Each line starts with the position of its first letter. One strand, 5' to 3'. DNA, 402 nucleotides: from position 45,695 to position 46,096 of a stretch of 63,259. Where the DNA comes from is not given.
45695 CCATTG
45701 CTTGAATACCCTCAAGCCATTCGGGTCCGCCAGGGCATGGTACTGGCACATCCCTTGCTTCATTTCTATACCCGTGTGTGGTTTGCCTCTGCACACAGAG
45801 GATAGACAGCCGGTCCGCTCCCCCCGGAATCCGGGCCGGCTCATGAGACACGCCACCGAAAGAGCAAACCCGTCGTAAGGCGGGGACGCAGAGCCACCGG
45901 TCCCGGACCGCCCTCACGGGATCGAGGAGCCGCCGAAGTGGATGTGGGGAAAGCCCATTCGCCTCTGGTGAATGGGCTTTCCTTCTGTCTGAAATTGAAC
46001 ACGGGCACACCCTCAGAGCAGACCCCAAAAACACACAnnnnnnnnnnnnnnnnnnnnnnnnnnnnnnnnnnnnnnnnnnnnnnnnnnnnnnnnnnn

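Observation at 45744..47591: c-di-GMP-I riboswitch with terminator controlling an HD-GYP phosphodiesterase (possible self-regulating c-di-GMP loop)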

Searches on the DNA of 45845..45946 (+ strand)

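Call 68: build_rna_model(alignment_id=A2, structure=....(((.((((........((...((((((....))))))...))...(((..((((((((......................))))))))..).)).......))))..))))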
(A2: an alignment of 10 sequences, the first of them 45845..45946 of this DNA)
Model R1 built from alignment A2 (10 sequences, 114 columns); structure: as given.
model positions 102; base pairs 26; branch points 1; effective number of sequences 1.05; information 0.589 bits per position. Calibrated on 0.2 Mb of random sequence (short: E-values are rough).
structure used (alignment columns):
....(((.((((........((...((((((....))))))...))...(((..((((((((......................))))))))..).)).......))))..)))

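Call 69: search_with_rna_model(model_id=R1, sources=[window, L004, L005, L006, L007, L008, L009, L010, L011, L012, L013, L014, L015, L016, L017, L018, L019, L020, L021, L022, L023, L024, L025, L026, L027, L028, L029, L030, L031, L032, L033, L034, L035, L036, L037, L038, L039, L040, L041, L042, L043, L044, L045, L046, L047, L048, L049, L050, L051, L052, L053, L054, L055, L056, L057, L058, L059, L060, L061, L062, L063, L064, L065, L066, L067, L068, L069, L070, L071, L072, L073, L074, L075, L076, L077, L078, L079, L080, L084, L085, L086, L087, L088, L089, L090, L091, L092, L093, L094, L095, L096, L097, L098, L099, L100, L169, L170], max_evalue=1, show_alignments=4)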
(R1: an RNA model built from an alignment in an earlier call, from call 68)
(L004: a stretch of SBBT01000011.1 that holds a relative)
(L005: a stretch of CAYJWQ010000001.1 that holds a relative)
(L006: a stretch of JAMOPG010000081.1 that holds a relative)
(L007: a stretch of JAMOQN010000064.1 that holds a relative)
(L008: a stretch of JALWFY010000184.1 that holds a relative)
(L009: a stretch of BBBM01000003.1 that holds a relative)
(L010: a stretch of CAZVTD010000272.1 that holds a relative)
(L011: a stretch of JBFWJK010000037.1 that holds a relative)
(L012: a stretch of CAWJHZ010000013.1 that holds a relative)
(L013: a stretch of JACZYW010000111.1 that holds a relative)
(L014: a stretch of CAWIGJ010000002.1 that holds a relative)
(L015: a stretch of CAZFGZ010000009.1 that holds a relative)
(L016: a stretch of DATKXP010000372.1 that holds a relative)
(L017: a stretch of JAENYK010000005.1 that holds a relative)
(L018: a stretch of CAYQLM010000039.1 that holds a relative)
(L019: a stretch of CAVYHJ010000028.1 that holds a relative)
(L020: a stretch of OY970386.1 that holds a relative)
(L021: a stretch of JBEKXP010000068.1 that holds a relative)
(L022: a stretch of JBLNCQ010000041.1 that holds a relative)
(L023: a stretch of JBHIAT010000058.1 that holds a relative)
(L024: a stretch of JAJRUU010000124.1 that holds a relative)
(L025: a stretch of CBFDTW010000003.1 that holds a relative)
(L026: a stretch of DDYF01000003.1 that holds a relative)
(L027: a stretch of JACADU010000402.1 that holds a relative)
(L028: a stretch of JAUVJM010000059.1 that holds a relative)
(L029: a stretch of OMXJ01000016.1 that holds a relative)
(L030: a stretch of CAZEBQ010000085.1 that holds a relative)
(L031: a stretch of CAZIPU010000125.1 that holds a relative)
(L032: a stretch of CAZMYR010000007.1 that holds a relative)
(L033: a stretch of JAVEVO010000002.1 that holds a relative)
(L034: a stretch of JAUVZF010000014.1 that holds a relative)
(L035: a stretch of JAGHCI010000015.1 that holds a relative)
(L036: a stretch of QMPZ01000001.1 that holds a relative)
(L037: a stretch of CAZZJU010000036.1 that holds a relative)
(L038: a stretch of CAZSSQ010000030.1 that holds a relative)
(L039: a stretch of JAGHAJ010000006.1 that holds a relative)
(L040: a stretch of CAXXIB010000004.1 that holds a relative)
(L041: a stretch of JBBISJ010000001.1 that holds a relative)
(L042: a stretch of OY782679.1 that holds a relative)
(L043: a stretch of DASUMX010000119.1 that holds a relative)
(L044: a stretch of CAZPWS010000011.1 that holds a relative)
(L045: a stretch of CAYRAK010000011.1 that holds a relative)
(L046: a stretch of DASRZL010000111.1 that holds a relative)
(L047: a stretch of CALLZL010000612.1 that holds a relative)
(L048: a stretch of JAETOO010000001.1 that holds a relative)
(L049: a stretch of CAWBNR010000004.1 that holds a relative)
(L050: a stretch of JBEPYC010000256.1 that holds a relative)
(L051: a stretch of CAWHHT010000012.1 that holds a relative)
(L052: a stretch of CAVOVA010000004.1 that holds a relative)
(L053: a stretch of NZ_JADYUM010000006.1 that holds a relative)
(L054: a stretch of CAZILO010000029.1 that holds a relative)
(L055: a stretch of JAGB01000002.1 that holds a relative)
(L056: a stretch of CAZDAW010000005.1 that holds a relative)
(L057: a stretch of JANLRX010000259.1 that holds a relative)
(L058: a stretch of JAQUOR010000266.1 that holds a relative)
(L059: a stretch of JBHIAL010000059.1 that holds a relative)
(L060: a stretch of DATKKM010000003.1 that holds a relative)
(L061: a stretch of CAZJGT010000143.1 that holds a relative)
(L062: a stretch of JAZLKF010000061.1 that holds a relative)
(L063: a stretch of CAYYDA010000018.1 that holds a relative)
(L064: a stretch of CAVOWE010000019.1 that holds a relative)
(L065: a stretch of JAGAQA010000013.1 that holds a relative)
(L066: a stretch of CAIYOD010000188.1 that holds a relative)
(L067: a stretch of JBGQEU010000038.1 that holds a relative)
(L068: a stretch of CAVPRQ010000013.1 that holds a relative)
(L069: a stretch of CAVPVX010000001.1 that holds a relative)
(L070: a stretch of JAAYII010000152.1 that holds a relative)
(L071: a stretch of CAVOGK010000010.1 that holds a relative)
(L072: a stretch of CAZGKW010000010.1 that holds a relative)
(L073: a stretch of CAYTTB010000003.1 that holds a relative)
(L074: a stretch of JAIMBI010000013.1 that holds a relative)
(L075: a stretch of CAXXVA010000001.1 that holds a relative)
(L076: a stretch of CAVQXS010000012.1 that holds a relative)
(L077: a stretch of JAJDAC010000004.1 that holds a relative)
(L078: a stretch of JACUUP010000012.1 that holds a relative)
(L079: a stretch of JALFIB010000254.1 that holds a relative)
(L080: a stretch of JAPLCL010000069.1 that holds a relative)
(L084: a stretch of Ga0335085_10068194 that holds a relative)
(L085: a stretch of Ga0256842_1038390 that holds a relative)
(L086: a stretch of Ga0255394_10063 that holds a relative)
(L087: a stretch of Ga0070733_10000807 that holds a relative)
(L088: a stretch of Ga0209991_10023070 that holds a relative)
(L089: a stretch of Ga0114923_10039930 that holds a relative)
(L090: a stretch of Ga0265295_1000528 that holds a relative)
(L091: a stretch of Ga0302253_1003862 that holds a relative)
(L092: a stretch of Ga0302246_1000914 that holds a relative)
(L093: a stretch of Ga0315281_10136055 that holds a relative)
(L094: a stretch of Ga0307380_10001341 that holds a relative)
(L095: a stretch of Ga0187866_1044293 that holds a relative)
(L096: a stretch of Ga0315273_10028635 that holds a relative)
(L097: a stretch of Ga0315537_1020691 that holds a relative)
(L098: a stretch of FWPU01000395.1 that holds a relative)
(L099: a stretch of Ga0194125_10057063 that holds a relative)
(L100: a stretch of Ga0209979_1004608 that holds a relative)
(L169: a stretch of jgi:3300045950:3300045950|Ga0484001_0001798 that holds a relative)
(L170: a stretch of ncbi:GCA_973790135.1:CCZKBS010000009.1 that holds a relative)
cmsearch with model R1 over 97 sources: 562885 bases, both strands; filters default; matches with E-value up to 1: 2.
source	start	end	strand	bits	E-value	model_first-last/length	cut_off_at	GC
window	45845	45946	+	122.1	8.5e-33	1-102/102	no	0.68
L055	708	807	+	34.3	9.9e-07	1-102/102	no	0.53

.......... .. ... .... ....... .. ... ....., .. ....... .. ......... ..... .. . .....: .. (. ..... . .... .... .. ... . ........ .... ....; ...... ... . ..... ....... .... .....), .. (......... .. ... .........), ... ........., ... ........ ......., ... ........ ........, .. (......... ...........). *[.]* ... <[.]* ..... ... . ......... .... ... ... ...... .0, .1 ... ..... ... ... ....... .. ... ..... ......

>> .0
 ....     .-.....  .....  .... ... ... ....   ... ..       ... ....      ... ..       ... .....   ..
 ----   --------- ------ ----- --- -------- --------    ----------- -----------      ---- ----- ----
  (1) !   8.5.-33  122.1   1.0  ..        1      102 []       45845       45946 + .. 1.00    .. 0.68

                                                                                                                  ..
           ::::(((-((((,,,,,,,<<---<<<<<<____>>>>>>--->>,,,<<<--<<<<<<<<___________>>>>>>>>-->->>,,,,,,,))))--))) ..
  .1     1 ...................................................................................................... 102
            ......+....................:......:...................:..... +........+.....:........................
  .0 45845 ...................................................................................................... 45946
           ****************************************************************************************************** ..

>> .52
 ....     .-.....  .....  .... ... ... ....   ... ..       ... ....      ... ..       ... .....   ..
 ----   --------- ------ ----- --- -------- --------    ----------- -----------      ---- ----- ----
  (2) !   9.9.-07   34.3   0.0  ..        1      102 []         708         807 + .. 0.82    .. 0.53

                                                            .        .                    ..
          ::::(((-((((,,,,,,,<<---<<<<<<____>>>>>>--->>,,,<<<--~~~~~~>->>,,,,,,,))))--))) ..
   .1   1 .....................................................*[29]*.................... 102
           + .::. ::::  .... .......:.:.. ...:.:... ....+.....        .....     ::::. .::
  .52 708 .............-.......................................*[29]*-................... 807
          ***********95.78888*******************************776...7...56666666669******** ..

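Call 70: search_with_rna_model(model_id=R1, sources=[L101, L102, L103, L104, L105, L106, L107, L108, L109, L110, L111, L112, L113, L114, L115, L116, L117, L118, L119, L120, L121, L122, L123, L124, L125, L126, L127, L128, L129, L130, L131, L132, L133, L134, L135, L136, L137, L138, L139, L140, L141, L142, L143, L144, L145, L146, L147, L148, L149, L150, L151, L152, L153, L154, L155, L156, L157, L158, L159, L160, L161, L163, L002], max_evalue=1, show_alignments=0)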
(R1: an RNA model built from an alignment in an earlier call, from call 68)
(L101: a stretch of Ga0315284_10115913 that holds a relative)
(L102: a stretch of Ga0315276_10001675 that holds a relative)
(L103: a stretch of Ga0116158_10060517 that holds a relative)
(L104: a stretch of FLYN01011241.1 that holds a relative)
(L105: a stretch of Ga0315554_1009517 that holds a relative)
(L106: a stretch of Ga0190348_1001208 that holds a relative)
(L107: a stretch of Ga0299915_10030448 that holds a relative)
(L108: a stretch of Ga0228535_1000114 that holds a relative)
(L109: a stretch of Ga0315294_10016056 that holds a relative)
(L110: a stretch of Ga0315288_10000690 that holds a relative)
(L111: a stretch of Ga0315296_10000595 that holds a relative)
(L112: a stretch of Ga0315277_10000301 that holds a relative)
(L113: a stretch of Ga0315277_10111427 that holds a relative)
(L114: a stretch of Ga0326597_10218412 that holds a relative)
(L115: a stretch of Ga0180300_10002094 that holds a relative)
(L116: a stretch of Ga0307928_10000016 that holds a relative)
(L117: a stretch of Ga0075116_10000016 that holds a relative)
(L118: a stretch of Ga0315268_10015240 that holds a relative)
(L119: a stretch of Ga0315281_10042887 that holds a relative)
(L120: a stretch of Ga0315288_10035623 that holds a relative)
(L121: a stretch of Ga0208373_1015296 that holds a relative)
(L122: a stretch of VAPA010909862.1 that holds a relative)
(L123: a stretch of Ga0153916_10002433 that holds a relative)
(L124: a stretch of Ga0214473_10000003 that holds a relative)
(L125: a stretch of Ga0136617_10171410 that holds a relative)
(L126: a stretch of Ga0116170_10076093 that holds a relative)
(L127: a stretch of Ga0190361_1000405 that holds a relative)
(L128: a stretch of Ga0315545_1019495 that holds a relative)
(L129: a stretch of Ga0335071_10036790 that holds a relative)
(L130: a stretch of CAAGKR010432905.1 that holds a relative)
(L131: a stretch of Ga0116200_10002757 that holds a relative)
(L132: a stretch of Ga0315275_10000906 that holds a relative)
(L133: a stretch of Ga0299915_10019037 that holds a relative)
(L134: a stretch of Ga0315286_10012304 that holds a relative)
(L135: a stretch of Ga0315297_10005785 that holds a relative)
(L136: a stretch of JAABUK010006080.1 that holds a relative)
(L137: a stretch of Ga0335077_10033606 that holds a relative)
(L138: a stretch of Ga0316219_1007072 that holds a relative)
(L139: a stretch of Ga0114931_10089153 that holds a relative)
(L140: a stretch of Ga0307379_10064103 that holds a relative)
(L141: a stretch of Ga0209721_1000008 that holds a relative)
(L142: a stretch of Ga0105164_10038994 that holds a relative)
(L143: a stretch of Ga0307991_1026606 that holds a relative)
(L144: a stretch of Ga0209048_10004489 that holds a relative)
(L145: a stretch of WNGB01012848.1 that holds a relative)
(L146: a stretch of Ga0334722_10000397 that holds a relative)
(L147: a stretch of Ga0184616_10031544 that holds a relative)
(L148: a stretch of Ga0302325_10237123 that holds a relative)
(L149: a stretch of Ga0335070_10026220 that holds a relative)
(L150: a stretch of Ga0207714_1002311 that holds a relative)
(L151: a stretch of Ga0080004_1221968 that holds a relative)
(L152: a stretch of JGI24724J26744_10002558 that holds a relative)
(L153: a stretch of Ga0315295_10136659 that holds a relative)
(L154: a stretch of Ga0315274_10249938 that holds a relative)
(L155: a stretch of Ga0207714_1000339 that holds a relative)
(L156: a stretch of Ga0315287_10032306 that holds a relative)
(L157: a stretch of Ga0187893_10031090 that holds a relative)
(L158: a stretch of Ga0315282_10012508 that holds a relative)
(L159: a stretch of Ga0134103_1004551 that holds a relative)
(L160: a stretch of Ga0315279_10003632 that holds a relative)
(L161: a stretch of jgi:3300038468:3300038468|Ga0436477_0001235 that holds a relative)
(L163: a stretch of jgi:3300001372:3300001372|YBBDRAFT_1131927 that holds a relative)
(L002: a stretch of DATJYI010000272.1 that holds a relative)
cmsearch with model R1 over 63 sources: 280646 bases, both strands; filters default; matches with E-value up to 1: 5.
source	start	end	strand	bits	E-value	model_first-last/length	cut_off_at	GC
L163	2811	2912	+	124.8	6.5e-34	1-102/102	no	0.67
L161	1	56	+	55.9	2e-13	47-102/102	5'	0.71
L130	908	994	-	18.2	0.029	1-102/102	no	0.67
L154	1713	1786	-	16.7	0.084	1-102/102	no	0.7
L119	5336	5425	-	16.2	0.11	1-102/102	no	0.68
